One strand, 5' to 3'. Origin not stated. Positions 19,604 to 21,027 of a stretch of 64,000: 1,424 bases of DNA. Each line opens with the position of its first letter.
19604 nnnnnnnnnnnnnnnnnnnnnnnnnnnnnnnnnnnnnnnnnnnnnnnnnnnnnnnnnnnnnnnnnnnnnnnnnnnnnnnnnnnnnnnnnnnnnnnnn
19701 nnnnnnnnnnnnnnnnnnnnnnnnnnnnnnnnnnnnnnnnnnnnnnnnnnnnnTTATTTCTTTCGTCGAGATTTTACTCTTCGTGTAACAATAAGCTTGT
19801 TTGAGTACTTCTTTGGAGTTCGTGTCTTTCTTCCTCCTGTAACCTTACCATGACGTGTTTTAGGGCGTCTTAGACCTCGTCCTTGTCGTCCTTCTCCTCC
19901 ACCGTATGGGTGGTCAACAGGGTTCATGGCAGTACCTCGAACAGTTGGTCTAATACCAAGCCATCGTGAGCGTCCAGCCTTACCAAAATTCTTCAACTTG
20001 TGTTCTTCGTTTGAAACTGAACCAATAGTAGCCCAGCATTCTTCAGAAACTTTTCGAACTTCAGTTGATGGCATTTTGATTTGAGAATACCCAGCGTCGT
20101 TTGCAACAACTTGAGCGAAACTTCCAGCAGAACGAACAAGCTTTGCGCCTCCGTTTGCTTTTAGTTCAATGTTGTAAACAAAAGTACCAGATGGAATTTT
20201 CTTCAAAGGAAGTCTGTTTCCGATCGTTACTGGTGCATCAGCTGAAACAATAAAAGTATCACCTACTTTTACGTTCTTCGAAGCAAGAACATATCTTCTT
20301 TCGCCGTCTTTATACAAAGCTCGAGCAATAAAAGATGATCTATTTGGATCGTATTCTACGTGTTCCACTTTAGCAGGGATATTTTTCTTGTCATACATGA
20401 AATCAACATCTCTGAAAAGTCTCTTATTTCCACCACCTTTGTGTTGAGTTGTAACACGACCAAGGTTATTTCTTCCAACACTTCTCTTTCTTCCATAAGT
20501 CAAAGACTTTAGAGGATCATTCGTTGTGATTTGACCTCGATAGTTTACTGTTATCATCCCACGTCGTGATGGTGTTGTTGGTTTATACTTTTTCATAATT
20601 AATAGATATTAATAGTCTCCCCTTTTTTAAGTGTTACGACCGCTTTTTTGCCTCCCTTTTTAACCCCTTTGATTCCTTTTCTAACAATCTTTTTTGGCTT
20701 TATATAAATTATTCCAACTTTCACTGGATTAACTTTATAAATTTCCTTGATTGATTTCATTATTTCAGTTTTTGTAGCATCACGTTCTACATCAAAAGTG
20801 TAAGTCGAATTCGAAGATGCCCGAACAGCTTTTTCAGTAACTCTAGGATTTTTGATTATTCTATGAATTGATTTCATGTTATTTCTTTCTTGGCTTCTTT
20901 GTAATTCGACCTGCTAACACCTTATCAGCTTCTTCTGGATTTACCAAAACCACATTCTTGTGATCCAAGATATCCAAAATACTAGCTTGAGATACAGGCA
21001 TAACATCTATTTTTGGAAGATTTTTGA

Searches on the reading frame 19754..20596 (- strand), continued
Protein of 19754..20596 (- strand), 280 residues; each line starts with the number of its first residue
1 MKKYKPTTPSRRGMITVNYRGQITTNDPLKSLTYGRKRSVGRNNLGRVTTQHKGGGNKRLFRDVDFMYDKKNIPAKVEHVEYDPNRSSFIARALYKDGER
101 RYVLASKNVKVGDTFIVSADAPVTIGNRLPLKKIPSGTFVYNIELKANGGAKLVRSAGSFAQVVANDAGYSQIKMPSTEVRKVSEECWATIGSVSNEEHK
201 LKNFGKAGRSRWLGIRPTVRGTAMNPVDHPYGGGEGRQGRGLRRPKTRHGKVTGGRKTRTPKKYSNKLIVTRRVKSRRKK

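Call 69: search_protein_families(library=ncbifam, max_evalue=0.001, proteins=[L082:6101-6949:+, L081:1402-1791:+])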
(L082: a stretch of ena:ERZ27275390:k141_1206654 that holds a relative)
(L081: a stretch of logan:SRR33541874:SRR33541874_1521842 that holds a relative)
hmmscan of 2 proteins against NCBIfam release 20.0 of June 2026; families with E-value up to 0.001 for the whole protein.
L082:6101-6949:+ (282 aa): 4 families
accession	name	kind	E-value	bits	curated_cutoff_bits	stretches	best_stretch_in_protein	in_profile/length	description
TIGR02127.1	pyrF_sub2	equivalog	1.7e-49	168.3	110.6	1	9-261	5-256/261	orotidine-5'-phosphate decarboxylase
NF004034.0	PRK05500.1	equivalog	5.2e-21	74.8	656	1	13-279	13-268/478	bifunctional orotidine-5'-phosphate decarboxylase/orotate phosphoribosyltransferase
NF010386.0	PRK13813.1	equivalog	2e-06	27.5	208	1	79-270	42-214/216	orotidine 5'-phosphate decarboxylase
TIGR01740.1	pyrF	equivalog_domain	0.00046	20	92.3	1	55-229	14-172/216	orotidine-5'-phosphate decarboxylase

L081:1402-1791:+ (129 aa): 0 families

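Call 74: search_protein_families(library=phrogs, max_evalue=0.001, proteins=[L081:1402-1791:+, L096:4284-4580:+])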
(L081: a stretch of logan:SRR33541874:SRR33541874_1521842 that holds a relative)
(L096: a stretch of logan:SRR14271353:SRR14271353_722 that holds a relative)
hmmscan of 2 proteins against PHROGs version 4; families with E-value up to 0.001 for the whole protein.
L081:1402-1791:+ (129 aa): 0 families

L096:4284-4580:+ (98 aa): 0 families

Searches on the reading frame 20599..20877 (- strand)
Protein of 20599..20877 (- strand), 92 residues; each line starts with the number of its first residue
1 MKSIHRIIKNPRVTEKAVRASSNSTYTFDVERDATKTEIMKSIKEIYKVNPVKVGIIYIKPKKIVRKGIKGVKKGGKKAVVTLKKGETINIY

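Call 3: search_protein_families(library=pfam, proteins=[window:20599-20877:-])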
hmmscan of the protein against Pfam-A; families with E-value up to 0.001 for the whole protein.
window:20599-20877:- (92 aa): 1 family
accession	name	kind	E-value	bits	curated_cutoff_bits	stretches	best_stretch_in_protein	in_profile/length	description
PF00276.25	Ribosomal_L23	-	5e-20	72.1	30.8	1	7-91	2-86/86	Ribosomal protein L23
